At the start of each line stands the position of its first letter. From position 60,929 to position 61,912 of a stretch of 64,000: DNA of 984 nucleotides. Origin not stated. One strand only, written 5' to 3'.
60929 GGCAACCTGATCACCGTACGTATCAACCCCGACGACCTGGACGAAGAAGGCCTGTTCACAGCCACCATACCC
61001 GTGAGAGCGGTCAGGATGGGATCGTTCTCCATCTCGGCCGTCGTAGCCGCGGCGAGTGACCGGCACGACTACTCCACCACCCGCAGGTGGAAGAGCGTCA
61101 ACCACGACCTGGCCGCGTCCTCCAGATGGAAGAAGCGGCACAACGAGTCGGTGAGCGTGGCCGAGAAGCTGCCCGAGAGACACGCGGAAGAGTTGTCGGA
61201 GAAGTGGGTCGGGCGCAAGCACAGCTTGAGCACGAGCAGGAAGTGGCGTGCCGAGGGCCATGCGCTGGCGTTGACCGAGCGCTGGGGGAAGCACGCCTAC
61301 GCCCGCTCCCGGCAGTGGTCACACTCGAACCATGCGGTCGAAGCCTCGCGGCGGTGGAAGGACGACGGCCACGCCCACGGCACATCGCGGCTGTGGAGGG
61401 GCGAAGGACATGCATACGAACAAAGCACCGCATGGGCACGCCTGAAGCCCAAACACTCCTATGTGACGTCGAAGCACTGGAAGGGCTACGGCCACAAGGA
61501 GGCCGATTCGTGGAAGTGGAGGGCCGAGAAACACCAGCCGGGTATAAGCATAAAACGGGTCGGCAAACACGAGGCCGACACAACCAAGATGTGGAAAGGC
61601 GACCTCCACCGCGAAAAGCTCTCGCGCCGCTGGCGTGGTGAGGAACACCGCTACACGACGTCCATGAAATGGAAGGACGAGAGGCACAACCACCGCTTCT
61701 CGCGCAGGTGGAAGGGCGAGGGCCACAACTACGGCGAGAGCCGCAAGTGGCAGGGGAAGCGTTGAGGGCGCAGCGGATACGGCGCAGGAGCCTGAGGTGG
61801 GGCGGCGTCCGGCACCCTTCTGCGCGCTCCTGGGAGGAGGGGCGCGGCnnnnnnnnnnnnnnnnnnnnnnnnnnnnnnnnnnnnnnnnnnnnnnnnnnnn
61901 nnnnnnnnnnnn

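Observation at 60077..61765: Secreted protein whose C-terminal third is about 16 tandem 13-residue Trp/His/basic repeats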

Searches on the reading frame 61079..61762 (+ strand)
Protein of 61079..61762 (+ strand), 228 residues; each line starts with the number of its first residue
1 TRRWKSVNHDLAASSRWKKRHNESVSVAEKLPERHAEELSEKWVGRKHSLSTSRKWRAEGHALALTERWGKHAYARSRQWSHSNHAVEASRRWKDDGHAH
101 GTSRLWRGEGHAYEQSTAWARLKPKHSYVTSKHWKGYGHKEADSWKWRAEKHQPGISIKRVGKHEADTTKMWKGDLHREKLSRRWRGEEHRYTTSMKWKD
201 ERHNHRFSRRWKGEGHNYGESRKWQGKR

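Call 10: find_homologous_proteins(query=window:61079-61762:+, max_evalue=0.01)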
Query window:61079-61762:+ (228 aa): 1 proteins with E <= 0.01 among 253 candidates.
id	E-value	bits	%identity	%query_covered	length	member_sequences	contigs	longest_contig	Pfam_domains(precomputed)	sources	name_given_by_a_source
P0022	1.0e-21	96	48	66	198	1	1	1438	-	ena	-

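Call 14: find_encoding_contigs(protein=P0022, flank=10000)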
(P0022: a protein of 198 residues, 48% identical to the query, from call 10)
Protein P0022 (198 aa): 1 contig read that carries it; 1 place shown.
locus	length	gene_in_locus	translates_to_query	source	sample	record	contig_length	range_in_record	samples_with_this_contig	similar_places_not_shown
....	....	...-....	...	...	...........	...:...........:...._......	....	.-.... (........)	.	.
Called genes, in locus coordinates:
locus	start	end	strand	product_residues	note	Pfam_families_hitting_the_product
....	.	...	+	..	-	?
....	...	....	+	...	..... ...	-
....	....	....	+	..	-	?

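Call 29: search_solved_structures(query=window:61079-61762:+, max_evalue=10)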
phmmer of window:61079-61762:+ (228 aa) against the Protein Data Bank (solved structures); distinct sequences matched with E-value up to 10: 0.

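Call 33: search_protein_representatives(protein=window:61079-61762:+)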
Query: 228 residues. Proteins with E-value up to 0.001 (for the whole library): 15; up to 1e-10: 5; up to 1e-30: 1. The best 15 are listed.
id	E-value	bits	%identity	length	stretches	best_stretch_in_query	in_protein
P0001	1.7e-144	496.1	100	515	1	1-228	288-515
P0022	3.2e-22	95.6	51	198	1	40-189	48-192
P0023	1.1e-12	64.4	34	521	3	71-120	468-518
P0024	3.5e-12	62.7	30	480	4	83-224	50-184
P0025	2.5e-11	60.0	30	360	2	52-225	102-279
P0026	2.9e-10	56.4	35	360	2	61-225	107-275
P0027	3.2e-10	56.3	32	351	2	21-223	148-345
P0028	1.8e-07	47.3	35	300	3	43-121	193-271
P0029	1.2e-06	44.7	38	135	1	163-222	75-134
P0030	1.9e-06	43.9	43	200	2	164-221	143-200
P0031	5.3e-06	42.5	31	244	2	147-222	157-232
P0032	1.4e-05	41.1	26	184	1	83-224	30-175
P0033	1.6e-04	37.7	32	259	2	51-157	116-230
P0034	2.2e-04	37.2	35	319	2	21-130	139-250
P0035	2.5e-04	37.0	36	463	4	43-162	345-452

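Call 36: search_protein_families(library=pfam, proteins=[P0023, P0024, P0025, P0027, P0028, P0032, P0033, P0034, P0035], max_evalue=1)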
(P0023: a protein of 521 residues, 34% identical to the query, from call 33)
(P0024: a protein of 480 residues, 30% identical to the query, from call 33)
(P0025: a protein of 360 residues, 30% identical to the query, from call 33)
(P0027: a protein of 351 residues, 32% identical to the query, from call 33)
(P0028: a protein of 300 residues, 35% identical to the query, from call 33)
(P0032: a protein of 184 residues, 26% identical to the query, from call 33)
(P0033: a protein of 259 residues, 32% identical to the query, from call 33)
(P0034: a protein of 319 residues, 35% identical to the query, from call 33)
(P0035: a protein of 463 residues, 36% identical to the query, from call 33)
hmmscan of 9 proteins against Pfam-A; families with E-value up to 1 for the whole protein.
P0023 (521 aa): 1 family
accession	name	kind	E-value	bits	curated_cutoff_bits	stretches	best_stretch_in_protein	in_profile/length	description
PF01833.30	TIG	-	0.00067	20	20.9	1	137-202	8-75/84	IPT/TIG domain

P0024 (480 aa): 0 families

P0025 (360 aa): 0 families

P0027 (351 aa): 0 families

P0028 (300 aa): 0 families

P0032 (184 aa): 0 families

P0033 (259 aa): 0 families

P0034 (319 aa): 0 families

P0035 (463 aa): 2 families
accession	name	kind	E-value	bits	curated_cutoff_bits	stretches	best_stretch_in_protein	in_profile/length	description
PF22888.1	FIMAH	-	1.4e-06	29.3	24.8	1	186-256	8-79/81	FIMAH domain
PF20396.3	DUF6689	-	0.0028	17.4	27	1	181-244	185-246/275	Family of unknown function (DUF6689)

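Call 47: find_encoding_contigs(protein=P0023, flank=8000, max_places=4)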
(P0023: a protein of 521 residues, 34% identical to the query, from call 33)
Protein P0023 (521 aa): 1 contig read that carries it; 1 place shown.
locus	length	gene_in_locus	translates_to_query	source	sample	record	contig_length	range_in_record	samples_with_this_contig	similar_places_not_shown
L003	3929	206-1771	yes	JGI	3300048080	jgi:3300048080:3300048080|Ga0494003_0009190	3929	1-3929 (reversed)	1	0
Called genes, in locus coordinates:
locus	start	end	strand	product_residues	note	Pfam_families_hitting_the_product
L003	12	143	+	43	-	-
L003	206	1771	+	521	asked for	-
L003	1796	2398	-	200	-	-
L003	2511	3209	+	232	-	-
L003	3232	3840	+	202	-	PF04542:Sigma70_r2, PF08281:Sigma70_r4_2, PF04545:Sigma70_r4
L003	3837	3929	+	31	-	?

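Call 48: find_encoding_contigs(protein=P0032, flank=8000, max_places=4)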
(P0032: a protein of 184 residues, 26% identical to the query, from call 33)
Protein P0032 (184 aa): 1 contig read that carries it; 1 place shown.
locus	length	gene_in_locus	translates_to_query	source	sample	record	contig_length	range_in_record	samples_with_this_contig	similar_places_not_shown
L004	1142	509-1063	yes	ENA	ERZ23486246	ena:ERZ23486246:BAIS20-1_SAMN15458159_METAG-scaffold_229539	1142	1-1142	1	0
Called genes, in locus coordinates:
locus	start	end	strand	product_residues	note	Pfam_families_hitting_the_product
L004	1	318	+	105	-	?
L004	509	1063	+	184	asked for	-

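Call 50: predict_structure(alignment_id=A4)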
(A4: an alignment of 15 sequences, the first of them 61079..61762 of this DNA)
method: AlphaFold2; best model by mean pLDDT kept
length: 228 residues; sequences in the alignment: 15
mean_pLDDT: 51.0   pTM: 0.24
mean pLDDT of the five models: 51.0, 48.3, 43.3, 42.4, 42.2
residues with pLDDT >= 90: 0; 70-90: 3; 50-70: 126; < 50: 99
segments of 3 or more residues with pLDDT < 50: 1-6, 17-48, 68-72, 126-139, 143-165
pLDDT, mean of each block of 10 residues (from residue 1): 47 50 41 40 47 57 48 51 52 56 51 58 51 44 44 33 47 53 55 63 62 67 57
secondary structure, 60 per line:
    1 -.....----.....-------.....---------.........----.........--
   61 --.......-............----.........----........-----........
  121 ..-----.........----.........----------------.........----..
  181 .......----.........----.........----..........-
elements in order: H2-6 H11-15 H23-27 H37-45 H50-58 H63-69 H71-82 H87-95 H100-107 H113-122 H128-136 H141-149 H166-174 H179-187 H192-200 H205-213 H218-227

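Call 57: find_encoding_contigs(protein=P0027, flank=8000, max_places=3)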
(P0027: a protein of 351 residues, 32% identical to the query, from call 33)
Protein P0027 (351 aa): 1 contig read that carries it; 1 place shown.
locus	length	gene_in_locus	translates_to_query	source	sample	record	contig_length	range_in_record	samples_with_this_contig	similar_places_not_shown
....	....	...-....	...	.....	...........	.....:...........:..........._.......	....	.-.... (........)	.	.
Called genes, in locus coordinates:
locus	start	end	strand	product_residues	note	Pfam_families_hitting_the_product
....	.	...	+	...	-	?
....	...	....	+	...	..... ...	-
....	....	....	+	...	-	-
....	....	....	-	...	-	?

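Call 58: find_encoding_contigs(protein=P0034, flank=8000, max_places=3)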
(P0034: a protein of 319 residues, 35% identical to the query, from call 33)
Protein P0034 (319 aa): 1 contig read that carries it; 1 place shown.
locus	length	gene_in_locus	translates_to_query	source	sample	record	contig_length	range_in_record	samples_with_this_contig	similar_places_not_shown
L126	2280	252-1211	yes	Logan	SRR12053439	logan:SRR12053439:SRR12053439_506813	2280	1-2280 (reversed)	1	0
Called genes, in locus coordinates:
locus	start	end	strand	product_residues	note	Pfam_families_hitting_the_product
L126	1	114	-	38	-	?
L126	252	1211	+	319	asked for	-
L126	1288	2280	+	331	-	?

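Call 59: find_encoding_contigs(protein=P0035, flank=8000, max_places=3)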
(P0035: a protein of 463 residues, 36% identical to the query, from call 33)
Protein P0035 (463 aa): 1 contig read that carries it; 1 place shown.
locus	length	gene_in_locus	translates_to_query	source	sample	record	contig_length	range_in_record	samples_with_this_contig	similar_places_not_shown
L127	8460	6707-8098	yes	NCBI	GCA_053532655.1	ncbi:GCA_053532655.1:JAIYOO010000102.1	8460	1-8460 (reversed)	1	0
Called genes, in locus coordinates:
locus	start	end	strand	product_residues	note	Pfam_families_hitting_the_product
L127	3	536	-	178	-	?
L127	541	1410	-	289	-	PF00795:CN_hydrolase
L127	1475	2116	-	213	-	PF01862:PvlArgDC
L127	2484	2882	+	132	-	PF02996:Prefoldin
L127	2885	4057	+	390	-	PF02881:SRP54_N, PF00448:SRP54, PF13207:AAA_17 (weak)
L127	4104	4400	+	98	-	PF13828:DUF4190, PF07666:MpPF26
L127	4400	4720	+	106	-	PF13828:DUF4190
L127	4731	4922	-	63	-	PF00313:CSD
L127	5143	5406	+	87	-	-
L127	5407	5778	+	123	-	-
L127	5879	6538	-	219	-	PF00270:DEAD, PF04851:ResIII, PF22527:DEXQc_Suv3 (weak)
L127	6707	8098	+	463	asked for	PF22888:FIMAH (weak)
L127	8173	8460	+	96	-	?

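Call 73: search_dna_similar(query=window:61079-61762:+, collection=plasmids, mode=protein, max_evalue=0.001, max_rows=10)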
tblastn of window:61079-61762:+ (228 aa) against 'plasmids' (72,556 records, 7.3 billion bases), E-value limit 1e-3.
No match.

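Call 74: list_cluster_members(proteins=[L013:2305-3984:-, L013:1092-2264:-, P0035, P0024, P0028, P0033, P0032, P0025, P0023, P0029])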
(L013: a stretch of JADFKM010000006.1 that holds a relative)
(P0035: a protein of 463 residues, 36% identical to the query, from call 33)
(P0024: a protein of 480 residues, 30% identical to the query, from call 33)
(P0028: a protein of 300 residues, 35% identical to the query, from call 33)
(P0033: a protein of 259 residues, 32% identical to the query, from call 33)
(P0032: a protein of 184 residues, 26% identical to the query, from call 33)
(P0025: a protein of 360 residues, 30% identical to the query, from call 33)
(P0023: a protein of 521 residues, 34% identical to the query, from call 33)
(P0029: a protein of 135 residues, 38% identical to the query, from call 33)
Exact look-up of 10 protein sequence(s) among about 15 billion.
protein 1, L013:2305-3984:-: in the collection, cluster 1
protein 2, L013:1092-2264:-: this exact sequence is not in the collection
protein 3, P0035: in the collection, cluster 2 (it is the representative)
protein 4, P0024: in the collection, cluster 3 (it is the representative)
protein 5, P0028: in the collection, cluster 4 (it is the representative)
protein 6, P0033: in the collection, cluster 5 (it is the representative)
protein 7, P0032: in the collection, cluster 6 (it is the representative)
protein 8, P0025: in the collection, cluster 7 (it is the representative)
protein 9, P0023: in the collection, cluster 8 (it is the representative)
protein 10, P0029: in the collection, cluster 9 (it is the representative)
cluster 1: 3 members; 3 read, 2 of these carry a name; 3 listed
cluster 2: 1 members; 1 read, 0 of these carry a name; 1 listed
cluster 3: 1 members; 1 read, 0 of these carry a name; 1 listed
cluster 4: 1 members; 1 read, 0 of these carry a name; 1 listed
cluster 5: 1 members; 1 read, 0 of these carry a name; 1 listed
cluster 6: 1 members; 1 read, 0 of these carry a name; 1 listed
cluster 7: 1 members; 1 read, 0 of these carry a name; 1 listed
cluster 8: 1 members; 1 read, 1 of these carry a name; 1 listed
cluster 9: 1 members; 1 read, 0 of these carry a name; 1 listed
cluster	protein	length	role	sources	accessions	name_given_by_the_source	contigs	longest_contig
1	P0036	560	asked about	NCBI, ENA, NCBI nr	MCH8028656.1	MAG: hypothetical protein IH874_01830 [Candidatus Dadabacteria bacterium] | hypothetical protein [Candidatus Dadabacteria bacterium]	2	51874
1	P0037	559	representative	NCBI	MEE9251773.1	MAG: hypothetical protein V3U74_00245 [Thermodesulfobacteriota bacterium]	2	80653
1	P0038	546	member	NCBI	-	-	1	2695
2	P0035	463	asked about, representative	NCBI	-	-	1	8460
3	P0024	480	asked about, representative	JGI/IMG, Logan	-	-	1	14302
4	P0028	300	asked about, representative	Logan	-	-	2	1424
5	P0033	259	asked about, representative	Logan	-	-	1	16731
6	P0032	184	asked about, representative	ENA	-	-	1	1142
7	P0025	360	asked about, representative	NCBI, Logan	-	-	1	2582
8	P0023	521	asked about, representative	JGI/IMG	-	hypothetical protein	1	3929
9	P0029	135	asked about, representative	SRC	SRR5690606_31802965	-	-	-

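Call 75: find_encoding_contigs(protein=P0024, flank=6000, max_places=2)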
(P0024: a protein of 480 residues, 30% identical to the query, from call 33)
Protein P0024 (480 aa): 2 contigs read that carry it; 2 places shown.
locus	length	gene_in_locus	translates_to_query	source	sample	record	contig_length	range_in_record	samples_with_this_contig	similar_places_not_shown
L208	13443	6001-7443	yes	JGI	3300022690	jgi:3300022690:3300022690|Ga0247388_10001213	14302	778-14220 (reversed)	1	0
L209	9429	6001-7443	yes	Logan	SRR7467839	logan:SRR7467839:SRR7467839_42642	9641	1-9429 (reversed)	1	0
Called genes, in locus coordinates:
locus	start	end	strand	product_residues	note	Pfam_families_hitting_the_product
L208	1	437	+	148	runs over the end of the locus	-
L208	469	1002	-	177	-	PF12840:HTH_20 (faint), PF24266:HTH_HVO_0163_N, PF01047:MarR (faint), PF12802:MarR_2 (faint), PF13412:HTH_24 (weak), PF01022:HTH_5 (weak)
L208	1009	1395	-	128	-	-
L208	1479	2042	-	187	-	PF13670:PepSY_2 (faint), PF03413:PepSY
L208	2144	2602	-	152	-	-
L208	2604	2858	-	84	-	-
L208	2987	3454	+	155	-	-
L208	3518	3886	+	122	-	-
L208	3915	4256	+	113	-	-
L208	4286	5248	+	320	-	PF00413:Peptidase_M10 (weak), PF01400:Astacin (faint), PF07705:CARDB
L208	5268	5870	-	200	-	-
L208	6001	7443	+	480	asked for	-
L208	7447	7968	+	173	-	-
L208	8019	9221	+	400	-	-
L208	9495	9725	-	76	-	PF07927:HicA_toxin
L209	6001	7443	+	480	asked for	-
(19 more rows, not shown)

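Call 76: find_encoding_contigs(protein=P0033, flank=6000, max_places=2)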
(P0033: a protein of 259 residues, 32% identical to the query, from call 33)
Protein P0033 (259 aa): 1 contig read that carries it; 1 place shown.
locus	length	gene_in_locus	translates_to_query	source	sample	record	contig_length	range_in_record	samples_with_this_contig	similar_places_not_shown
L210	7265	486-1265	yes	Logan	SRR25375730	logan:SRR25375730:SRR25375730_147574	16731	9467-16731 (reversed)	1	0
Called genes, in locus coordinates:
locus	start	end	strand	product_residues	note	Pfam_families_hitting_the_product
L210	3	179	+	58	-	?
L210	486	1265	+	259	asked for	-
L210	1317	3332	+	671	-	PF00144:Beta-lactamase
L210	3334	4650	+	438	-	-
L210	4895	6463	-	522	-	PF00171:Aldedh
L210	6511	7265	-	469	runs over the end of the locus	PF18083:PutA_N, PF01619:Pro_dh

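Call 77: find_encoding_contigs(protein=P0037, flank=10000, max_places=2)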
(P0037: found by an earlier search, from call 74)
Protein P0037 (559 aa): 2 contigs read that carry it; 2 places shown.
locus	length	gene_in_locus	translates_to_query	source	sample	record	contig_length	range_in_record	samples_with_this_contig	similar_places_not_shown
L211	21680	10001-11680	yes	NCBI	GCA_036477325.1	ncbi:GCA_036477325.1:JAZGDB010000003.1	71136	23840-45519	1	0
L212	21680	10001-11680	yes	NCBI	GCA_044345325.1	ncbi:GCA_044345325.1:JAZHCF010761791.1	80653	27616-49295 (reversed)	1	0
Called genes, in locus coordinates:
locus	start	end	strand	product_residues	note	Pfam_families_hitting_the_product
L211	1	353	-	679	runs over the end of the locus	PF01642:MM_CoA_mutase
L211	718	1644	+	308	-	PF01545:Cation_efflux, PF16916:ZT_dimer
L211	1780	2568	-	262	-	PF02463:SMC_N (faint), PF00005:ABC_tran, PF13304:AAA_21 (faint)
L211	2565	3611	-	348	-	PF01032:FecCD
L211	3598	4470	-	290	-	PF01497:Peripla_BP_2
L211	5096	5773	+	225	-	PF00733:Asn_synthase (weak), PF02568:ThiI (faint), PF06508:QueC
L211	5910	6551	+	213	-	PF13353:Fer4_12 (weak), PF04055:Radical_SAM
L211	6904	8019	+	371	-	PF16697:Yop-YscD_cpl, PF00498:FHA, PF00563:EAL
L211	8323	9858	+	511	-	PF01645:Glu_synthase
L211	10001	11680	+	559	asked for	-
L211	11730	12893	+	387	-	-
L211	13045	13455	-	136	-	-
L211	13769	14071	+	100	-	PF07876:Dabb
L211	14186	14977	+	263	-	PF01790:LGT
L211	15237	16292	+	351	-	PF00296:Bac_luciferase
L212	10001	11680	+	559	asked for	-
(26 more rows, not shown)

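Call 106: search_protein_families(library=ncbifam, alignment_id=A4, max_evalue=1)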
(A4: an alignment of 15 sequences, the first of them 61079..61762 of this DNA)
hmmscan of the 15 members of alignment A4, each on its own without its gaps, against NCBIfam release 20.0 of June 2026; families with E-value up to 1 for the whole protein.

A. member 1, window:61079-61762:+ (228 aa): 0 families

B. families by the number of members that match (of 15 scanned): 2 families
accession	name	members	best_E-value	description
TIGR01980.1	sufB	1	0.17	Fe-S cluster assembly protein SufB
TIGR02046.1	sdhC_b558_fam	1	0.24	succinate dehydrogenase (or fumarate reductase) cytochrome b subunit, b558 family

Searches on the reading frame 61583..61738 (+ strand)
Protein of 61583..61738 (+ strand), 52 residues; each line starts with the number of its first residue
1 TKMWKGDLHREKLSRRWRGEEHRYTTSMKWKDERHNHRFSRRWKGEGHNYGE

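Call 41: find_homologous_proteins(query=A3, max_evalue=0.001)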
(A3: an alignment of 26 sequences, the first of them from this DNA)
Query A3 (26 sequences): 47 candidates shared short words with the query, none scored E <= 0.001.
